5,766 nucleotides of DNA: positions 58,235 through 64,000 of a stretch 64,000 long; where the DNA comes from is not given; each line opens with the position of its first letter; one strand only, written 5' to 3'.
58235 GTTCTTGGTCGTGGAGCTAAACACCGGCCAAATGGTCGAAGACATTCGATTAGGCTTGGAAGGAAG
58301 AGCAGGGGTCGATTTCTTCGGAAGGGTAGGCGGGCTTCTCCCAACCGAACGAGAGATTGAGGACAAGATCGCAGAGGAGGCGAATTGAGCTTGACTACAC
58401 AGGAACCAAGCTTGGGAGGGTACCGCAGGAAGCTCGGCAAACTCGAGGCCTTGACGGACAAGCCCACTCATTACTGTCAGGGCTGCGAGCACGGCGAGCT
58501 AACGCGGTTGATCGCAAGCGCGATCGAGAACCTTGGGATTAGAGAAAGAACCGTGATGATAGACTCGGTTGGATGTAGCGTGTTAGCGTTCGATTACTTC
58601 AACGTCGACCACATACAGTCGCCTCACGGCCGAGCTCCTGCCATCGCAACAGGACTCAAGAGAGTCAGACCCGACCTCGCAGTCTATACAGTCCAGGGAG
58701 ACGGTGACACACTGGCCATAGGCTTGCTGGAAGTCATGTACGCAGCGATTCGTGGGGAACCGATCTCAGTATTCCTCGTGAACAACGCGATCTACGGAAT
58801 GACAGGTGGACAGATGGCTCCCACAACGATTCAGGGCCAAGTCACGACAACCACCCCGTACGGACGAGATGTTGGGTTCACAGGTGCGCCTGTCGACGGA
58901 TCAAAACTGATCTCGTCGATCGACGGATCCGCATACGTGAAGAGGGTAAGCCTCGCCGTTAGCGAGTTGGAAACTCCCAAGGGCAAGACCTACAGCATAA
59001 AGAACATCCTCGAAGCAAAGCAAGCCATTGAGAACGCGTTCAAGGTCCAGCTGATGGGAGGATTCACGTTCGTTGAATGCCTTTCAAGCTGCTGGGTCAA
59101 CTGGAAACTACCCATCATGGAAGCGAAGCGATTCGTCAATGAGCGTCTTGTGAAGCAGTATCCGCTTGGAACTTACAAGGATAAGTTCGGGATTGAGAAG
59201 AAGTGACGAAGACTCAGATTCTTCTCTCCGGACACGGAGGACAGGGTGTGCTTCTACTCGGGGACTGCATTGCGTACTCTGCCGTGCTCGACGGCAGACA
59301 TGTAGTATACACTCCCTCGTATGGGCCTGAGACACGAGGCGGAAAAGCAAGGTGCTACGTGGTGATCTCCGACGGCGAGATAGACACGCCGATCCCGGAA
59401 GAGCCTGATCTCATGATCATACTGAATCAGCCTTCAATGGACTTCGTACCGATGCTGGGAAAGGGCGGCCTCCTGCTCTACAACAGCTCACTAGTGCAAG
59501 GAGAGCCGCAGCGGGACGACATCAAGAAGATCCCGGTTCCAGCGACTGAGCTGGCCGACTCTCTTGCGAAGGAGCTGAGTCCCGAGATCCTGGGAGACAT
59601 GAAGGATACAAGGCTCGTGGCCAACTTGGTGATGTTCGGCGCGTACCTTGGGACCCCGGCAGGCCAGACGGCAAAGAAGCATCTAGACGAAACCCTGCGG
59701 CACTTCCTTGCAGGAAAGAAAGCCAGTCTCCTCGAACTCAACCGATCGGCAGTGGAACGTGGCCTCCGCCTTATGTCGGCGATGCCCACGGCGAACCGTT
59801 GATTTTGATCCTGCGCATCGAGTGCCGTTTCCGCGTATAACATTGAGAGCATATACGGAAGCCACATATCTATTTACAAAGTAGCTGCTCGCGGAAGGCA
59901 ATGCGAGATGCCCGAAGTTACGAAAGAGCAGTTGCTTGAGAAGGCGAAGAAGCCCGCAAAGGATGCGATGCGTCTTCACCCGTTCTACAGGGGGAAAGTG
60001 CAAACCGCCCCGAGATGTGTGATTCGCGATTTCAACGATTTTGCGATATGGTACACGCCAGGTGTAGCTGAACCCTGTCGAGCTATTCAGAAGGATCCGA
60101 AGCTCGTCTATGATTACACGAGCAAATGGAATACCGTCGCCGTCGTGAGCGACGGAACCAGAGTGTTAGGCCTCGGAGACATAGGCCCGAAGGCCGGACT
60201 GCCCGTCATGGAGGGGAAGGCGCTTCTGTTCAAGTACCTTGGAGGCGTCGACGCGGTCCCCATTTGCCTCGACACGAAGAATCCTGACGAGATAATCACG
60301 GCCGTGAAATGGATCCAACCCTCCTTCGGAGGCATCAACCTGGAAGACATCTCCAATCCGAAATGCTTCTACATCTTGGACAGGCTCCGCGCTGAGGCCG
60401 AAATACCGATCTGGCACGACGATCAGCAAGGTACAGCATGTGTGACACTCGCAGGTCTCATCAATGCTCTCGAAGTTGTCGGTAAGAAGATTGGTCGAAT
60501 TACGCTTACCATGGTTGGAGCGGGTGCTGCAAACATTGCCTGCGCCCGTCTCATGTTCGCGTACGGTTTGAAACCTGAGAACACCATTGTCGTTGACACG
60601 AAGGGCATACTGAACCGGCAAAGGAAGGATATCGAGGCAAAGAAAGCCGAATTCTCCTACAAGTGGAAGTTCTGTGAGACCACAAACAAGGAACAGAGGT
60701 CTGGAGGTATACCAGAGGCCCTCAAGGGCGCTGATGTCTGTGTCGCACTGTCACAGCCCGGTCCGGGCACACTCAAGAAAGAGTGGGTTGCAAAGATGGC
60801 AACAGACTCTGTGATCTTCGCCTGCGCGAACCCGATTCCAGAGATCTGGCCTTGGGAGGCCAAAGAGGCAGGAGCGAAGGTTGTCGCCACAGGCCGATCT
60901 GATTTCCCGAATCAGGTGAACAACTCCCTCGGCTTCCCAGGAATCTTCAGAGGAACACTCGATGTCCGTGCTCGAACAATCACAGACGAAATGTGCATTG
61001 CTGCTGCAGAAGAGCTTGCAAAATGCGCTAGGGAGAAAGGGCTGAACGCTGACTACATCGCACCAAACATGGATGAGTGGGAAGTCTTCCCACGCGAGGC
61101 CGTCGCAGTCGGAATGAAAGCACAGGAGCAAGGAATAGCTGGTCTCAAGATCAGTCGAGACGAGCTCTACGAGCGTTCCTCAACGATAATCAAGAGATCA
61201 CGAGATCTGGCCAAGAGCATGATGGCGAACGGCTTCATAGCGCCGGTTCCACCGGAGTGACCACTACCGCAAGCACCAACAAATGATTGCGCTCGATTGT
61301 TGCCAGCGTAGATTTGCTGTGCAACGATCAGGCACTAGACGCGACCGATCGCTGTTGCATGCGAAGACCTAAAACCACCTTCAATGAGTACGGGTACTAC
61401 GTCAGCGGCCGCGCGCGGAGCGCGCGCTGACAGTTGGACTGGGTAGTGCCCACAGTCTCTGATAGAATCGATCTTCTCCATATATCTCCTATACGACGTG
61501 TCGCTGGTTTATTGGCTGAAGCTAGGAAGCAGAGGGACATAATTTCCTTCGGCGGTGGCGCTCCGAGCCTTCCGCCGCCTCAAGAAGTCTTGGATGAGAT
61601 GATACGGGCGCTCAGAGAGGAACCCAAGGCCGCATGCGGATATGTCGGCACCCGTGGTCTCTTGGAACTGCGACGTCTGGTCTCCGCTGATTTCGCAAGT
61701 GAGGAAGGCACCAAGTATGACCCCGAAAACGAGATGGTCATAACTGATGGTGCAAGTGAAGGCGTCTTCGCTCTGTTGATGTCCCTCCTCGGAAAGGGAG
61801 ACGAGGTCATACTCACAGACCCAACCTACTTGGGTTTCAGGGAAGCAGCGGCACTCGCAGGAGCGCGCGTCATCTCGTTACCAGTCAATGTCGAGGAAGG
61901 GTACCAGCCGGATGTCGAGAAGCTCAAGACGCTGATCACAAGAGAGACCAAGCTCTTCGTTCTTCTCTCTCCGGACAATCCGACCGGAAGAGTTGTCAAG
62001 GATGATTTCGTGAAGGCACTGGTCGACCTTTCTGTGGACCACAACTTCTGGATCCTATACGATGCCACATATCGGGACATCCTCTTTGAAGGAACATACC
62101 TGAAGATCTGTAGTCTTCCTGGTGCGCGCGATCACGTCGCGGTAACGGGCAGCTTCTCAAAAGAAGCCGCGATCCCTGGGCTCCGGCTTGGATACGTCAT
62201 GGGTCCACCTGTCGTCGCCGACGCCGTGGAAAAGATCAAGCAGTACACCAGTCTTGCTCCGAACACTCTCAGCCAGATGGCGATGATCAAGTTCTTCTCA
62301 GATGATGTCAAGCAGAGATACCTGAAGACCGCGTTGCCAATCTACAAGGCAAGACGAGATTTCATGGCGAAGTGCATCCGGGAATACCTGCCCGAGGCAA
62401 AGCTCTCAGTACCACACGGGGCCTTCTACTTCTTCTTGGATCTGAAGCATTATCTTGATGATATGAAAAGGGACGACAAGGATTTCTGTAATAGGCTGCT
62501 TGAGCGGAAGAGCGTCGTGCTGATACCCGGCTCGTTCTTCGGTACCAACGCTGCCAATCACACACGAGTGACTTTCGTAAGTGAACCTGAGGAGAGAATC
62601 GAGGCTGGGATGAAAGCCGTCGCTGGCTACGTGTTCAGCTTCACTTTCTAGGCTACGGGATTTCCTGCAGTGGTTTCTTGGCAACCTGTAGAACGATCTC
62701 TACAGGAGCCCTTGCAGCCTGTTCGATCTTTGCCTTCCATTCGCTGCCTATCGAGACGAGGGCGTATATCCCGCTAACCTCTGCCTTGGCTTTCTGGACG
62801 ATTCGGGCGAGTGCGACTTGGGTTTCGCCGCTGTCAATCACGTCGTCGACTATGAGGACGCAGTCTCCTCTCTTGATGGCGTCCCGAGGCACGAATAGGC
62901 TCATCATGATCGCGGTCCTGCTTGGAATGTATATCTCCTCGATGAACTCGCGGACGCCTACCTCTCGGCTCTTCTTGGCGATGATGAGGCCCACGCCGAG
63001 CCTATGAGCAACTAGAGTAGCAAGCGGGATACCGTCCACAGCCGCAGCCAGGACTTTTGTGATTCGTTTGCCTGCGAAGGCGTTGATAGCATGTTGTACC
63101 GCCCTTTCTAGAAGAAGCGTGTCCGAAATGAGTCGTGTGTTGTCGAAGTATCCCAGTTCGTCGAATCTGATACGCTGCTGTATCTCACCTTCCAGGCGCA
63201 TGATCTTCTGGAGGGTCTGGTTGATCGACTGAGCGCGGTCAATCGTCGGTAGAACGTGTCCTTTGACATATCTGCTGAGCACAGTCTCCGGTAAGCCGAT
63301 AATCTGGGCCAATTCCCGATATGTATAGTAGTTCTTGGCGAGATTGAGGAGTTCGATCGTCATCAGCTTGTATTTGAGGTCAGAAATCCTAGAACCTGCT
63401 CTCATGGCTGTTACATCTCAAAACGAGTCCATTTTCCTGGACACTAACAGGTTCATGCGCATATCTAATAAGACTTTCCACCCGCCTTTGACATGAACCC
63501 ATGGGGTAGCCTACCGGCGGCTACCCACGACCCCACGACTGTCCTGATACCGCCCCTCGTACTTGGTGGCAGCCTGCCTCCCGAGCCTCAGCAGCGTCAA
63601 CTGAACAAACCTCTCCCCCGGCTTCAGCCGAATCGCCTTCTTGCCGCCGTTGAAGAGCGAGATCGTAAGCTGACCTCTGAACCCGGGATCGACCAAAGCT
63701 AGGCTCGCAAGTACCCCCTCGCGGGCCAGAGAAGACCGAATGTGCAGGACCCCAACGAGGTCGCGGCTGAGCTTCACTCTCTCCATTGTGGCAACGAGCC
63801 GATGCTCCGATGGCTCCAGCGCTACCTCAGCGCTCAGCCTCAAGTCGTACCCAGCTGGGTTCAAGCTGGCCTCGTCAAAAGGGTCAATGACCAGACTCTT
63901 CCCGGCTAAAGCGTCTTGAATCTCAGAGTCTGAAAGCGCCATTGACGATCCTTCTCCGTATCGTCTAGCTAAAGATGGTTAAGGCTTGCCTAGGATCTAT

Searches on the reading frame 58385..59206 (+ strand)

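Call 30: search_protein_families(library=pfam, proteins=[window:58385-59206:+], max_evalue=0.00001)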
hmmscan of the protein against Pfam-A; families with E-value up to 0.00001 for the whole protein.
window:58385-59206:+ (273 aa): 1 family
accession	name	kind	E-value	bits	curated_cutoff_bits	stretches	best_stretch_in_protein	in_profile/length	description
PF02775.26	TPP_enzyme_C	-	7.5e-18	65.2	21.9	1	70-189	20-128/151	Thiamine pyrophosphate enzyme, C-terminal TPP binding domain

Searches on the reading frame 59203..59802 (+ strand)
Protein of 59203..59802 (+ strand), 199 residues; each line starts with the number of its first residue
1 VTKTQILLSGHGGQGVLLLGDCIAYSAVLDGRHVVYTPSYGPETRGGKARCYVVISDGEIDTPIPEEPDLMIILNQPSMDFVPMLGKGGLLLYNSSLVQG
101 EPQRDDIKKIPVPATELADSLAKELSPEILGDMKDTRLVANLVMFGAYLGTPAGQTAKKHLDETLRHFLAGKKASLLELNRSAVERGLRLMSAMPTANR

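Call 30: search_protein_families(library=pfam, proteins=[window:59203-59802:+], max_evalue=0.00001)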
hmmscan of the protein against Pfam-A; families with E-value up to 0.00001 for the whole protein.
window:59203-59802:+ (199 aa): 1 family
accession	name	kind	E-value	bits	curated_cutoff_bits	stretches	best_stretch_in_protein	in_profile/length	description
PF01558.24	POR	-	2e-30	106.6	27.4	1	12-188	1-172/173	Pyruvate ferredoxin/flavodoxin oxidoreductase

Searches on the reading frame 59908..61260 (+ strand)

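Call 30: search_protein_families(library=pfam, proteins=[window:59908-61260:+], max_evalue=0.00001)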
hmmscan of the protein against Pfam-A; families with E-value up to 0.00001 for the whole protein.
window:59908-61260:+ (450 aa): 2 families
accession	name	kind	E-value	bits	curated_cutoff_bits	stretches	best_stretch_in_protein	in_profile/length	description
PF00390.24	malic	-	8e-32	110.9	23.1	1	32-161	5-182/182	Malic enzyme, N-terminal domain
PF03949.21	Malic_M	-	1.3e-23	84.1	23.5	1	174-392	2-243/258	Malic enzyme, NAD binding domain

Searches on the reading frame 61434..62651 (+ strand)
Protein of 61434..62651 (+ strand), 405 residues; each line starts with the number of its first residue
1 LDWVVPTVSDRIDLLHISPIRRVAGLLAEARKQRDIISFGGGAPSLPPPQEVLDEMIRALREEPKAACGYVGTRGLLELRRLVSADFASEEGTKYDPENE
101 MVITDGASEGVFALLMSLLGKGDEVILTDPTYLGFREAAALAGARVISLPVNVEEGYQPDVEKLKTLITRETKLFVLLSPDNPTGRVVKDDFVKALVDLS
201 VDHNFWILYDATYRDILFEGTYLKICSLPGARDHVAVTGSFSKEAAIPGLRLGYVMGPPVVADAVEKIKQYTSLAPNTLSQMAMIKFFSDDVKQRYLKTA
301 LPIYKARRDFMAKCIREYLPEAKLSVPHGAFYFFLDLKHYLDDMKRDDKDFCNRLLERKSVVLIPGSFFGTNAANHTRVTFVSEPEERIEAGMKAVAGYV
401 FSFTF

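Call 30: search_protein_families(library=pfam, proteins=[window:61434-62651:+], max_evalue=0.00001)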
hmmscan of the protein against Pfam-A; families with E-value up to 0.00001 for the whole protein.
window:61434-62651:+ (405 aa): 2 families
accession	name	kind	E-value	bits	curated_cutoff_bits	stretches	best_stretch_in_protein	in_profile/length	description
PF00155.27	Aminotran_1_2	-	2.3e-53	182.1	19.7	1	35-389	2-354/361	Aminotransferase class I and II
PF01041.23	DegT_DnrJ_EryC1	-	2.2e-06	27.6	19.8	1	108-211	49-146/360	DegT/DnrJ/EryC1/StrS aminotransferase family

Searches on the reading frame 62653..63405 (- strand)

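Call 30: search_protein_families(library=pfam, proteins=[window:62653-63405:-], max_evalue=0.00001)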
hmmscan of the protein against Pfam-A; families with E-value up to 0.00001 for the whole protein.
window:62653-63405:- (250 aa): 2 families
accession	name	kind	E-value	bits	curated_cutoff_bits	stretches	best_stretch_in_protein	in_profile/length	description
PF00156.33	Pribosyltran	-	2.4e-10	40.4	26.3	1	102-230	18-137/158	Phosphoribosyl transferase domain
PF01381.28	HTH_3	-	7.7e-06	26.3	23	0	24-66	7-49/55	Helix-turn-helix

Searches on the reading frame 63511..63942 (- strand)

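Call 30: search_protein_families(library=pfam, proteins=[window:63511-63942:-], max_evalue=0.00001)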
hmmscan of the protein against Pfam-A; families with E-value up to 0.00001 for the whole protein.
window:63511-63942:- (143 aa): 2 families
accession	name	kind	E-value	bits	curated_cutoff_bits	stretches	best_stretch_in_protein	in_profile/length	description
PF22769.1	DCD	-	6.3e-26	91.7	27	2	39-118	70-151/153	dCTP deaminase-like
PF00692.24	dUTPase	-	3.2e-16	59.7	22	1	27-137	11-121/129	dUTPase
